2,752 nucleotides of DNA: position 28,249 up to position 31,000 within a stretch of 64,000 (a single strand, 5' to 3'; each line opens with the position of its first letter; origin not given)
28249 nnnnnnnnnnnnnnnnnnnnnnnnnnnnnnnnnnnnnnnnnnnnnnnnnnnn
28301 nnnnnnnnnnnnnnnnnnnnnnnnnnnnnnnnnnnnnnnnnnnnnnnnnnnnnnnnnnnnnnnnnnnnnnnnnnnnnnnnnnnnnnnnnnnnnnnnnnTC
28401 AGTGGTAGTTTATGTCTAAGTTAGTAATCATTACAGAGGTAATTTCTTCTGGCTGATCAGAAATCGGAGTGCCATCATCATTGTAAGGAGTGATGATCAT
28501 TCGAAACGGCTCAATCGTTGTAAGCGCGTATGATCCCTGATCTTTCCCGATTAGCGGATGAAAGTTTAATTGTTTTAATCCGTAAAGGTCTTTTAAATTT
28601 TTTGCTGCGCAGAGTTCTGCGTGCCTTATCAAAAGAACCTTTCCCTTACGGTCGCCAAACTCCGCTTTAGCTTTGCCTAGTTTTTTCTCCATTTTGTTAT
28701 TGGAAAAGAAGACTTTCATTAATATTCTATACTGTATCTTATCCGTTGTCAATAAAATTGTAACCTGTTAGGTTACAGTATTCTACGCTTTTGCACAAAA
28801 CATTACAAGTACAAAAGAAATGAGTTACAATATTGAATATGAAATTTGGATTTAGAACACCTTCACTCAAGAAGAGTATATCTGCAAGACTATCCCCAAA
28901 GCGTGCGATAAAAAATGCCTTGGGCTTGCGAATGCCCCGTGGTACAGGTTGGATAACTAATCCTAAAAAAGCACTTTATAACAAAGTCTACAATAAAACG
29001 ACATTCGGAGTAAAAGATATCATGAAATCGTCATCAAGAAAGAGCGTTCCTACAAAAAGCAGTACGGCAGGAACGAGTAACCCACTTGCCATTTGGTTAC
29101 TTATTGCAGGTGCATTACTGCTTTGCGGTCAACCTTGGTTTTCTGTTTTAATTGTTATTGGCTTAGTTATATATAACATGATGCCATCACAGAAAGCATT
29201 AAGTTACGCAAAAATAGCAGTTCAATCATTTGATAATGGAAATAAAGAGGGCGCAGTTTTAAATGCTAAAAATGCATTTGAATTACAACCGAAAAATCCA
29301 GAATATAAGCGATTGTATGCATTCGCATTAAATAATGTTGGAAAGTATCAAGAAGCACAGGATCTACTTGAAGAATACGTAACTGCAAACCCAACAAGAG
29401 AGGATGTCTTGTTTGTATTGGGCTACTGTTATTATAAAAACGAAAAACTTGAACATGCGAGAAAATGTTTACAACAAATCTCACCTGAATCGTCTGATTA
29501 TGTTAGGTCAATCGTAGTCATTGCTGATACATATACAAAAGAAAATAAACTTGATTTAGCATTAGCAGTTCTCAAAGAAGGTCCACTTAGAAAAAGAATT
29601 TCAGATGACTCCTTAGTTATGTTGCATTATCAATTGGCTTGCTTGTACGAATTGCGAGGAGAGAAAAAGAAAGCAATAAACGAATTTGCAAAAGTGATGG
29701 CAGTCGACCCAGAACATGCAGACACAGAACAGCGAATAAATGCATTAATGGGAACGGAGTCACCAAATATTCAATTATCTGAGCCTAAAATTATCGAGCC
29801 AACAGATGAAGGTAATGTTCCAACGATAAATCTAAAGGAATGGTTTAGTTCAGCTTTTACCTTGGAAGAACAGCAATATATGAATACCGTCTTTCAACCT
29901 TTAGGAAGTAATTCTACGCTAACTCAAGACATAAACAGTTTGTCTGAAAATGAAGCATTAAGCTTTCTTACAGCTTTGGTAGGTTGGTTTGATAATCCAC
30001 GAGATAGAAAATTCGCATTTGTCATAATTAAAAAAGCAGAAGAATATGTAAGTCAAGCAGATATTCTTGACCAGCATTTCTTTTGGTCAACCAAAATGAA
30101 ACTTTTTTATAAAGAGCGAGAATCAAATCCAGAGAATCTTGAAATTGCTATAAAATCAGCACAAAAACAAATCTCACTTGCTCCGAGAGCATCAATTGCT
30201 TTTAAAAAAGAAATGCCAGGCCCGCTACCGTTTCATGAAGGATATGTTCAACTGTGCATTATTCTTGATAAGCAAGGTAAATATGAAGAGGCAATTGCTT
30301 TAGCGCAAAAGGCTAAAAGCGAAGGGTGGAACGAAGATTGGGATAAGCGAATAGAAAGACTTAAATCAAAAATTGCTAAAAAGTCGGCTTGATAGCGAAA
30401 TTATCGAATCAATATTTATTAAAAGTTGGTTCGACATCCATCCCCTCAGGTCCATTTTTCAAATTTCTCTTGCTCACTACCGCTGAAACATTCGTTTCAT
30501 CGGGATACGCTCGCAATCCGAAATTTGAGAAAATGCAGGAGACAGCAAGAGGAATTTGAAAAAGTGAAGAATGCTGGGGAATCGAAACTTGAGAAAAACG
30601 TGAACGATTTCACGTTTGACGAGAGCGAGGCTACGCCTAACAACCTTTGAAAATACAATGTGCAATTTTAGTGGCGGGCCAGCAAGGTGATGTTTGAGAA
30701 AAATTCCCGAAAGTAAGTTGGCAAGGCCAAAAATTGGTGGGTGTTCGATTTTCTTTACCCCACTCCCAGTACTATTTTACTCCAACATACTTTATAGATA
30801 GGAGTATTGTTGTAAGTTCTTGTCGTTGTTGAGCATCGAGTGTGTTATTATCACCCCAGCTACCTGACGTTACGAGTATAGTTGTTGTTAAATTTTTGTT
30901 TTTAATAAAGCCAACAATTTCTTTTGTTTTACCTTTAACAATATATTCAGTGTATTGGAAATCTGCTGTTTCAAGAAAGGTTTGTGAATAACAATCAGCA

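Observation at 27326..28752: HigB-like toxin with a HigA-HTH/ImmA-IrrE metallopeptidase fusion as partner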

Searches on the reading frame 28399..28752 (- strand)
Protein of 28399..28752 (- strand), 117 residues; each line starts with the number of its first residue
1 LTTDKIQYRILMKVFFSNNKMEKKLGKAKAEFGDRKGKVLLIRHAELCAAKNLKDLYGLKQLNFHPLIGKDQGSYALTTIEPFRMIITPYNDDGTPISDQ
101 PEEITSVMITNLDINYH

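Call 5: search_protein_families(library=pfam, proteins=[window:28399-28752:-], max_evalue=1)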
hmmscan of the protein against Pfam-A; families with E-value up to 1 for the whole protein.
window:28399-28752:- (117 aa): 0 families

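Call 6: search_protein_families(library=ncbifam, proteins=[window:28399-28752:-], max_evalue=1)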
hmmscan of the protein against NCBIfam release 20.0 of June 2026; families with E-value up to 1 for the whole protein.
window:28399-28752:- (117 aa): 0 families

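Call 8: search_protein_families(library=padloc, proteins=[window:28399-28752:-], max_evalue=1)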
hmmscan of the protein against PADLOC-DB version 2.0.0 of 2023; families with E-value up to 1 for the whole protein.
window:28399-28752:- (117 aa): 0 families

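Call 9: search_protein_families(library=phrogs, proteins=[window:28399-28752:-], max_evalue=1)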
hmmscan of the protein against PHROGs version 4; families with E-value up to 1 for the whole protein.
window:28399-28752:- (117 aa): 1 family
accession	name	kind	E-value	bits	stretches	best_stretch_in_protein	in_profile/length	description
phrog_3066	-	moron, auxiliary metabolic gene and host takeover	0.00036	21.7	1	28-93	18-82/94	toxin of TA system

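Call 10: search_solved_structures(query=window:28399-28752:-, max_evalue=10, show_alignments=3)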
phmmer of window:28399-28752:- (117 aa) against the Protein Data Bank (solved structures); distinct sequences matched with E-value up to 10: 2.
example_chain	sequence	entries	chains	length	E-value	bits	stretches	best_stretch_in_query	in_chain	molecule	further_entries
9lgi_A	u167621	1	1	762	0.054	16.8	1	71-113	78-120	HNH nuclease domain-containing protein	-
22vl_d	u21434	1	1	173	0.26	14.6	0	25-78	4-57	ATP synthase delta chain, chloroplastic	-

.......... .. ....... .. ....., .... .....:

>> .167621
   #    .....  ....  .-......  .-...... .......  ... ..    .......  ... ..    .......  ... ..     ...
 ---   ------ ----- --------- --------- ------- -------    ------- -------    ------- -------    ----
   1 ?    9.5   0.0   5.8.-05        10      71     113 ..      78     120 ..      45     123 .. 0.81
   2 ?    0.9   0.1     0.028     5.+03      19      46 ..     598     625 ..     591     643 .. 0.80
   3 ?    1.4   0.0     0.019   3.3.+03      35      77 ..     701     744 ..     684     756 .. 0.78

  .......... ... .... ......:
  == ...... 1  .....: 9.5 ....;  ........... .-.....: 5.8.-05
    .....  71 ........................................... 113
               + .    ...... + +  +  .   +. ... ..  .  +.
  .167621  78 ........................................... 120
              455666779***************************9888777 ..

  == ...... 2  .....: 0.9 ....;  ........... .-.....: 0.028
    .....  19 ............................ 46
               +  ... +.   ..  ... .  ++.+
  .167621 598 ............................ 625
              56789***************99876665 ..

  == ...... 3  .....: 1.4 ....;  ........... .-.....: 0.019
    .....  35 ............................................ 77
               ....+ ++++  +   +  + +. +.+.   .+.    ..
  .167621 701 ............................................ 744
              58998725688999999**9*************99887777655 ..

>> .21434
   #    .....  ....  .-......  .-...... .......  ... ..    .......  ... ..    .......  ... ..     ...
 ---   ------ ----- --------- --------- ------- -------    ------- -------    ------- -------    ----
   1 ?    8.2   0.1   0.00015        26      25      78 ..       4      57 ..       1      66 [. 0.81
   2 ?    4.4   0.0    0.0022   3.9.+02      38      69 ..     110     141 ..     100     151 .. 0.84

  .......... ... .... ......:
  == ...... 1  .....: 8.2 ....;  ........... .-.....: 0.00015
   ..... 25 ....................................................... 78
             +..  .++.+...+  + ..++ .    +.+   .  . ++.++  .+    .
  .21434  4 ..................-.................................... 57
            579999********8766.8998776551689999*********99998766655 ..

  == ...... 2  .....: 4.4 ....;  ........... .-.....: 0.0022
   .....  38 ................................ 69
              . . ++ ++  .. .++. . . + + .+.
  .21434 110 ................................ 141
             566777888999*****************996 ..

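Call 12: find_homologous_proteins(query=window:28399-28719:-, max_evalue=0.01)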
Query window:28399-28719:- (106 aa): 2 proteins with E <= 0.01 among 5 candidates.
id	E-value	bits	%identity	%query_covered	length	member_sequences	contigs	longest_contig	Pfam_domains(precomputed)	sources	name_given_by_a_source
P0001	4.1e-58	212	100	92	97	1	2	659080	-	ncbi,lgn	-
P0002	1.7e-55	203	86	100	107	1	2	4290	-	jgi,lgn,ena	-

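Call 25: search_protein_representatives(protein=window:28399-28719:-)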
Query: 106 residues. Proteins with E-value up to 0.001 (for the whole library): 86; up to 1e-10: 2; up to 1e-30: 1. The best 86 are listed.
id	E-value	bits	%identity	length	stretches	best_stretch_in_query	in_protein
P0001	1.3e-58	211.6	100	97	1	10-106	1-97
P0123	2.0e-13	66.5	44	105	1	1-106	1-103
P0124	6.8e-08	48.7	39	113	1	1-105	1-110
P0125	1.8e-07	47.4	37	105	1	2-106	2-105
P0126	1.9e-07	47.3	33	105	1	16-106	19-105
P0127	3.3e-07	46.5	30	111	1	1-102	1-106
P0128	6.8e-07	45.5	39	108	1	1-106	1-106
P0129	7.2e-07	45.4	35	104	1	1-106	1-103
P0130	1.3e-06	44.6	37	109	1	3-96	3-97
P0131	1.9e-06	44.1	36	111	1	5-89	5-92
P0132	2.0e-06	44.0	32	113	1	1-104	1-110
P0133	2.0e-06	44.0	34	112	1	12-89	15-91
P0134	2.2e-06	43.9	33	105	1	16-99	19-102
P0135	2.2e-06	43.8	39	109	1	13-106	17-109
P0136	5.1e-06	42.7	34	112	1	16-106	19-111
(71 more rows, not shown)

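Call 27: search_protein_families(library=pfam, alignment_id=A2, max_evalue=0.01)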
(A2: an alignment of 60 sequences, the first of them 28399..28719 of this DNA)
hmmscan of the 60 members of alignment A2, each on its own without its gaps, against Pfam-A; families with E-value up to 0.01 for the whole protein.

A. member 1, window:28399-28719:- (106 aa): 0 families

B. families by the number of members that match (of 60 scanned): 2 families
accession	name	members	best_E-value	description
PF05015.19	HigB-like_toxin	44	9.4e-09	RelE-like toxin of type II toxin-antitoxin system HigB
PF15738.11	YafQ_toxin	1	0.00031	Bacterial toxin of type II toxin-antitoxin system, YafQ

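Call 28: search_solved_structures(query=A2, max_evalue=1, show_alignments=2)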
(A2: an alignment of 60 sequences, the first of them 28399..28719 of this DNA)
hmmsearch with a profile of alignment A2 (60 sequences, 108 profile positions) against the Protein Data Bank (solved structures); distinct sequences matched with E-value up to 1: 8.
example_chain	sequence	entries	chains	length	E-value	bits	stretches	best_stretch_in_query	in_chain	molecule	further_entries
6f8s_B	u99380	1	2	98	5.8e-08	36.2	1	25-83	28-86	Putative Killer protein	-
4mct_B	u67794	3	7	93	1e-07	35.5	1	27-84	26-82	Killer protein | Endoribonuclease HigB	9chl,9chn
5ixl_A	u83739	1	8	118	1.5e-07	34.9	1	28-85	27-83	Endoribonuclease HigB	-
4px8_A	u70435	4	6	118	1.6e-07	34.8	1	28-84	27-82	Killer protein | Host inhibition of growth B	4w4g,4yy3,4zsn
4mcx_B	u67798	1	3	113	1.8e-07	34.7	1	27-84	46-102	Killer protein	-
4ypb_QY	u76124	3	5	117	2e-07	34.5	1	28-85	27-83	Host inhibition of growth B | Killer protein | Endoribonuclease HigB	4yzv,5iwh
7bwf_A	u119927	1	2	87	0.12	15.9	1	22-85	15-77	Addiction module antitoxin RelB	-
6l8e_E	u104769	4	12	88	0.21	15.1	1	22-85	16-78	YoeB toxin | YoeB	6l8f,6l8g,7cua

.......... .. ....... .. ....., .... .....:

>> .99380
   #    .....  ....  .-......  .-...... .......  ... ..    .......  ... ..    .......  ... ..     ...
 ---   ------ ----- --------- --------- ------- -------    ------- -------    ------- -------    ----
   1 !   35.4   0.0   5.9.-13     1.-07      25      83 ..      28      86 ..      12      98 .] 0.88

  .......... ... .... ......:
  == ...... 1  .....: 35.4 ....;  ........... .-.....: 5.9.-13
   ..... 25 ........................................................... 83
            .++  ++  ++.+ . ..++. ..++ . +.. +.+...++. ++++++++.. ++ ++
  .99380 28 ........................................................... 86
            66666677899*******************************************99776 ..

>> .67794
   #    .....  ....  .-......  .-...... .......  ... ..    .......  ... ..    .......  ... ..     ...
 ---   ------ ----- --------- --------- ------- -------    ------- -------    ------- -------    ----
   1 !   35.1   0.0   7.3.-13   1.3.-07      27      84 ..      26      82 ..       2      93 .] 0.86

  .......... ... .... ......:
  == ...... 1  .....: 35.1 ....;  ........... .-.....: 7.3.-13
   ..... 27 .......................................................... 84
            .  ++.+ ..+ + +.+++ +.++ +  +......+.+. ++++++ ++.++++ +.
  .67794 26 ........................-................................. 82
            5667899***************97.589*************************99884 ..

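Call 33: predict_structure(alignment_id=A2)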
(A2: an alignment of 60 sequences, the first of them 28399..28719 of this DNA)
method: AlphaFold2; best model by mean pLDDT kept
length: 106 residues; sequences in the alignment: 60
mean_pLDDT: 95.6   pTM: 0.86
mean pLDDT of the five models: 95.6, 95.5, 95.4, 95.3, 95.3
residues with pLDDT >= 90: 99; 70-90: 6; 50-70: 1; < 50: 0
segments of 3 or more residues with pLDDT < 50: none
pLDDT, mean of each block of 10 residues (from residue 1): 97 98 98 98 97 95 96 96 89 97 85
secondary structure, 60 per line:
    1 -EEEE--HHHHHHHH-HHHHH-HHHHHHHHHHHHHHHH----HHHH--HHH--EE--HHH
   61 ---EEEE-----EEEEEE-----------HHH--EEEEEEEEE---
elements in order: E2-5 H8-15 H17-21 H23-38 H43-46 E64-67 E73-78 E95-103

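Call 34: search_protein_families(library=padloc, alignment_id=A2, max_evalue=0.01)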
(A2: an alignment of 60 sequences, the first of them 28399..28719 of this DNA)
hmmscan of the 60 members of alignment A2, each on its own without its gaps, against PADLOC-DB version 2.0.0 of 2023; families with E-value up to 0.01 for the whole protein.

A. member 1, window:28399-28719:- (106 aa): 0 families

B. families by the number of members that match (of 60 scanned): 1 family
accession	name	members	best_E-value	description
PDLC03930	RmrT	1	0.008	-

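Call 41: fold_search(model_id=the predicted structure, library=pdb)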
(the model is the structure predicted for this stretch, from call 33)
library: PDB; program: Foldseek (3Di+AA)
matches with E <= 10: 192; with E <= 0.001: 0
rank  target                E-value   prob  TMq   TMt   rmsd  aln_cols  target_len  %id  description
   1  5ixl_D                2.7e-03  1.00  0.67  0.74   3.2       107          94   19  Structure of P. vulgaris HigB toxin Y91A variant (released 2016-07-20)
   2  4mct_B                3.1e-03  1.00  0.66  0.76   3.0       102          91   18  P. vulgaris HIGBA structure, crystal form 1 (released 2013-12-11)
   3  4w4g_QY               5.1e-03  1.00  0.66  0.75   3.2       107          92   19  Postcleavage state of 70S bound to HigB toxin and AAA (lysine) codon (released 2015-10-21)
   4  9chl_B                8.6e-03  1.00  0.67  0.78   3.1       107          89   17  P. vulgaris tetrameric HigBA- operator 2 DNA (released 2025-07-02)
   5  6n90_B                9.2e-03  1.00  0.59  0.70   3.7       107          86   13  YoeB/ParE toxin from Agrobacterium tumefaciens (released 2019-11-06)
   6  5ixl_C                1.1e-02  1.00  0.66  0.75   3.2       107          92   18  Structure of P. vulgaris HigB toxin Y91A variant (released 2016-07-20)
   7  3oei_K                1.3e-02  1.00  0.57  0.70   4.1       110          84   13  Crystal structure of Mycobacterium tuberculosis RelJK (Rv3357-Rv3358-RelBE3) (released 2011-03-16)
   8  6n90_A                1.3e-02  1.00  0.56  0.65   4.4       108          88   12  YoeB/ParE toxin from Agrobacterium tumefaciens (released 2019-11-06)
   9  2a6r_C                1.3e-02  1.00  0.53  0.65   4.6       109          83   19  Crystal structure of YoeB under PEG condition (released 2005-08-23)
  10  4mct_D                1.4e-02  1.00  0.65  0.73   3.5       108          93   18  P. vulgaris HIGBA structure, crystal form 1 (released 2013-12-11)
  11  4ypb_QY               1.5e-02  1.00  0.66  0.75   3.2       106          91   18  Precleavage 70S structure of the P. vulgaris HigB DeltaH92 toxin bound to the AAA codon (released 2015-10-21)
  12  9chn_B                1.6e-02  1.00  0.69  0.79   3.0       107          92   16  P. vulgaris trimeric HigBA- operator 2 DNA (released 2025-07-02)
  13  4mcx_D                1.7e-02  1.00  0.63  0.71   3.2       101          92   18  P. vulgaris HIGBA structure, crystal form 2 (released 2013-12-11)
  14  5iwh                  2.1e-02  1.00  0.66  0.72   3.2       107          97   18  Structure of P. vulgaris HigB toxin delta H92 (released 2016-07-20)
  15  4px8                  2.6e-02  1.00  0.66  0.70   3.2       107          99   19  Structure of P. vulgaris HigB toxin (released 2015-10-21)
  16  5ixl_A                2.7e-02  1.00  0.67  0.71   3.2       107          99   18  Structure of P. vulgaris HigB toxin Y91A variant (released 2016-07-20)
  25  5ixl_B                4.0e-02  1.00  0.67  0.72   3.2       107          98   18  Structure of P. vulgaris HigB toxin Y91A variant (released 2016-07-20)
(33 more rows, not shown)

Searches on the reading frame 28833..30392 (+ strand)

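Call 66: search_protein_families(library=padloc, proteins=[window:28833-30392:+], max_evalue=0.1)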
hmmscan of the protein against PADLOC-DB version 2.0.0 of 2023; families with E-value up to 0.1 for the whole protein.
window:28833-30392:+ (519 aa): 0 families

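Call 67: search_protein_families(library=pfam, proteins=[window:28833-30392:+], max_evalue=0.01)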
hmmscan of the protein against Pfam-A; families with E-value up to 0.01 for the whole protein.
window:28833-30392:+ (519 aa): 20 families
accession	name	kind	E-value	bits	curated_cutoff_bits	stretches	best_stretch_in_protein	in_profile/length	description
PF07719.23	TPR_2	-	4.9e-15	54.8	27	1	264-295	3-34/34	Tetratricopeptide repeat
PF14559.12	TPR_19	-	1.1e-12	48.5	25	1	170-221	5-56/68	Tetratricopeptide repeat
PF00515.34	TPR_1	-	8.1e-11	41.7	27.8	0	469-494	2-27/34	Tetratricopeptide repeat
PF13181.12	TPR_8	-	2.6e-10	40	25.7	0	265-295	4-34/34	Tetratricopeptide repeat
PF13428.12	TPR_14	-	4e-10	39.8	23.5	1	157-198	2-43/44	Tetratricopeptide repeat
PF12895.13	ANAPC3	-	1.3e-09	38.6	27.2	1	179-249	12-81/82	Anaphase-promoting complex, cyclosome, subunit 3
PF13424.12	TPR_12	-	8.4e-08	32.7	30.1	0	162-215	9-70/77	Tetratricopeptide repeat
PF13431.12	TPR_17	-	4e-07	30.2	24.4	0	147-176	4-33/34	Tetratricopeptide repeat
PF23914.1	TPR_CcmH_CycH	-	8e-07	29.5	42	1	134-217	62-148/158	Cytochrome c-type biogenesis protein H TPR domain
PF17004.11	SRP_TPR_like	-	1.3e-06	28.9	35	1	154-229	12-77/109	Putative TPR-like repeat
PF13174.12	TPR_6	-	2.6e-06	28.1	26.3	0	266-294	4-32/33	Tetratricopeptide repeat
PF13432.12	TPR_16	-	2.8e-06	28.1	32.7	0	170-211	11-52/65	Tetratricopeptide repeat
PF13176.12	TPR_7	-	9.5e-06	25.8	27.9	0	265-294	2-33/36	Tetratricopeptide repeat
PF20308.4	TPR-S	-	1.2e-05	26.3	27.6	0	152-199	14-60/102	Tetratricopeptide Repeats-Sensor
PF13371.12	TPR_9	-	2.8e-05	24.5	35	0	151-193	24-66/73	Tetratricopeptide repeat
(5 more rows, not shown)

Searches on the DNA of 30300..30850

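Call 62: search_rna_families(source=window, start=30300, end=30850, threshold=evalue, max_evalue=1)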
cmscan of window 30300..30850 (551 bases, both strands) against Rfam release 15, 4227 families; matches with E-value up to 1: 3.
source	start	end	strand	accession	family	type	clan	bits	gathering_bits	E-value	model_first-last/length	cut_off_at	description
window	30456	30560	-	RF04163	mir-8364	Gene; miRNA;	-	21.1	67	0.31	1-61/61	no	mir-8364 microRNA precursor family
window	30557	30621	+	RF01156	SNORD123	Gene; snRNA; snoRNA; CD-box;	-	20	45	0.31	1-70/70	no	Small nucleolar RNA SNORD123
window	30458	30560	+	RF04099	MIR837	Gene; miRNA;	-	17.9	117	0.91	1-122/122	no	MIR837 microRNA precursor family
